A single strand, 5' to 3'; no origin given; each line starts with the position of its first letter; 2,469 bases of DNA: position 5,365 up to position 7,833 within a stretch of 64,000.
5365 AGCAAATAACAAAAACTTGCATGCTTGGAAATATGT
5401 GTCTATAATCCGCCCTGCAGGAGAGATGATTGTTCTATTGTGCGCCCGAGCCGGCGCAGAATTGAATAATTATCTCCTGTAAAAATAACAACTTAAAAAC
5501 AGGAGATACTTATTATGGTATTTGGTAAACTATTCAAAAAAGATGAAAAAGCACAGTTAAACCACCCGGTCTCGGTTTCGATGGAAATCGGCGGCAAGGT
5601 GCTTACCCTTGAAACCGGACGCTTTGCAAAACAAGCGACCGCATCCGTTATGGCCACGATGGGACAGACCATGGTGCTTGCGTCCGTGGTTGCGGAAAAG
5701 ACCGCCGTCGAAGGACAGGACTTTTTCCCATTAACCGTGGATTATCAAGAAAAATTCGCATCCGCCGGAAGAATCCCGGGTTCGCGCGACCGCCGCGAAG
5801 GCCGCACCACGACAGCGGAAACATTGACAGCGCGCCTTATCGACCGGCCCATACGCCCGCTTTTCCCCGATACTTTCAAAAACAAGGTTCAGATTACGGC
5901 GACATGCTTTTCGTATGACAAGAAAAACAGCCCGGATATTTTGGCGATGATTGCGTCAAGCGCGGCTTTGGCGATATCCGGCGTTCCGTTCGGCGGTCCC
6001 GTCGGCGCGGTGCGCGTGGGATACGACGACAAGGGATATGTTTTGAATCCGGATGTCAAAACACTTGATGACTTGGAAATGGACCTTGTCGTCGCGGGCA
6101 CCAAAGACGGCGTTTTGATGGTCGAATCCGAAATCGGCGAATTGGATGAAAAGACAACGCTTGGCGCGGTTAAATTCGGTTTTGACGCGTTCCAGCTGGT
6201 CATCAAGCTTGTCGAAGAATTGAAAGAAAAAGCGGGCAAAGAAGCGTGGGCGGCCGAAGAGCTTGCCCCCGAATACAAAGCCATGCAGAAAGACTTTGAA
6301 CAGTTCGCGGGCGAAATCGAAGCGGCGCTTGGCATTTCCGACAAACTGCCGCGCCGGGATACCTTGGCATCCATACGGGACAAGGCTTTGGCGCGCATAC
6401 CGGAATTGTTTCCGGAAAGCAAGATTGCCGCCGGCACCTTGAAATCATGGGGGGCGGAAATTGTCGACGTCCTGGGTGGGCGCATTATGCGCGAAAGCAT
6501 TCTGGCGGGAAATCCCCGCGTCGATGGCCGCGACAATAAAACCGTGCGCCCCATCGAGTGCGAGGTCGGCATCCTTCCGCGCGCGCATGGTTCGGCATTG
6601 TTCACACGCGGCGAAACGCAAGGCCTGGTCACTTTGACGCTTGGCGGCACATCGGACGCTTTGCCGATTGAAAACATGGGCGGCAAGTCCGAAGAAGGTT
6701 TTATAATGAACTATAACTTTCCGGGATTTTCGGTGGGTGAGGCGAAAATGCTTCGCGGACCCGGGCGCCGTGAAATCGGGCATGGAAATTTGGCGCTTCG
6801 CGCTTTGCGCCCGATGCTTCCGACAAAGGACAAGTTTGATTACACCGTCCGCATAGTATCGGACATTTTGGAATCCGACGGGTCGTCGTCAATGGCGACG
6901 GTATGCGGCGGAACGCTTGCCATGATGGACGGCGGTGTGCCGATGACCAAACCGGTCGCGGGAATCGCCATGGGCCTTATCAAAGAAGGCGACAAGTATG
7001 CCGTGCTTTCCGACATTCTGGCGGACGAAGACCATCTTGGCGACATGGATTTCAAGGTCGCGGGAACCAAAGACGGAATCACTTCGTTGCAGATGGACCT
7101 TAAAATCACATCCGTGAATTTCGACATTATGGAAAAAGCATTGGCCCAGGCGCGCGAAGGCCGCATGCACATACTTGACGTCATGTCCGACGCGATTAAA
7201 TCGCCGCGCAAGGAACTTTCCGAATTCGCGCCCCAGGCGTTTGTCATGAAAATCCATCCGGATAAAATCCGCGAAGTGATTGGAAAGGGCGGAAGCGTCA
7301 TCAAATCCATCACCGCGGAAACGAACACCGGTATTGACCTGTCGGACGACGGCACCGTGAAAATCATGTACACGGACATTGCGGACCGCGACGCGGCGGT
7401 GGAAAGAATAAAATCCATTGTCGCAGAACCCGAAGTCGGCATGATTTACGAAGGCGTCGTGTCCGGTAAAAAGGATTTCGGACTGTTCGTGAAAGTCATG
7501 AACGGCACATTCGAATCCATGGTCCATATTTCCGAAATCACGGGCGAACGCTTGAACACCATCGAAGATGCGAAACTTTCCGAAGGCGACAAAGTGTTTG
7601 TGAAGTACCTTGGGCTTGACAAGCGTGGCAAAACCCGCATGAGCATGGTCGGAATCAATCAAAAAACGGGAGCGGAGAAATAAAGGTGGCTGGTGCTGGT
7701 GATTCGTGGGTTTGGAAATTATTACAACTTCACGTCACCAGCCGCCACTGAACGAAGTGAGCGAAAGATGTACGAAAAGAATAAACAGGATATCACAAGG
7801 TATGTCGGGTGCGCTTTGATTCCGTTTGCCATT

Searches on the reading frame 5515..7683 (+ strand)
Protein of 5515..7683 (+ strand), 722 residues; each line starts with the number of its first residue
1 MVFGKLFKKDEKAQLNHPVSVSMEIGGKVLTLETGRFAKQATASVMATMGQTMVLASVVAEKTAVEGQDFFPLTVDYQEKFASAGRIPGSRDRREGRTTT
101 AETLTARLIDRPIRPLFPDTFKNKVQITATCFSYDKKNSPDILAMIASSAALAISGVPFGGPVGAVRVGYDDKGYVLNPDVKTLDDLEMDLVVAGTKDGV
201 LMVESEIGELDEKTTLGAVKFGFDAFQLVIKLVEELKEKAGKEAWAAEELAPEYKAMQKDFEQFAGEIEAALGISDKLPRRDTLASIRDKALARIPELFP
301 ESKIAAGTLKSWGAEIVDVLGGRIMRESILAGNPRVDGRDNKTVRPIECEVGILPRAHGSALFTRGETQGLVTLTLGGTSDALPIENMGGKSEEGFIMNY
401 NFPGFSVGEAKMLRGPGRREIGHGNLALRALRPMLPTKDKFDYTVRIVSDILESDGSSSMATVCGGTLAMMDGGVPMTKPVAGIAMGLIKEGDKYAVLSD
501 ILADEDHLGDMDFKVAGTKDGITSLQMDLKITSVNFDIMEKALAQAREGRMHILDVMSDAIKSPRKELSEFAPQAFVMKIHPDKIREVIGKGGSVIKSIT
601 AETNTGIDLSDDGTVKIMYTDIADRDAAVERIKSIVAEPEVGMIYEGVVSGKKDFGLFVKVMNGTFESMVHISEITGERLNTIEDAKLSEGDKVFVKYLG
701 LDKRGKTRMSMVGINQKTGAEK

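Call 25: search_protein_families(library=pfam, proteins=[window:5515-7683:+], max_evalue=0.001)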
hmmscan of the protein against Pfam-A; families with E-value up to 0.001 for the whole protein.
window:5515-7683:+ (722 aa): 5 families
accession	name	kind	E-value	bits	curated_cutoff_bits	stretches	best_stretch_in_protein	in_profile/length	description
PF01138.27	RNase_PH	-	1.7e-58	197.1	25.5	2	30-158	5-130/130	3' exoribonuclease family, domain 1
PF03725.20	RNase_PH_C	-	3.8e-17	62.4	20.8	2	161-224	1-66/67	3' exoribonuclease family, domain 2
PF03726.19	PNPase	-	1.6e-08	35.3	24.6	1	264-340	10-81/81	Polyribonucleotide nucleotidyltransferase, RNA binding domain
PF00013.35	KH_1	-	1.7e-08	34.5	21.5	1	577-617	3-50/66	KH domain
PF00575.29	S1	-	3e-08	34.4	22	1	638-709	1-71/74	S1 RNA binding domain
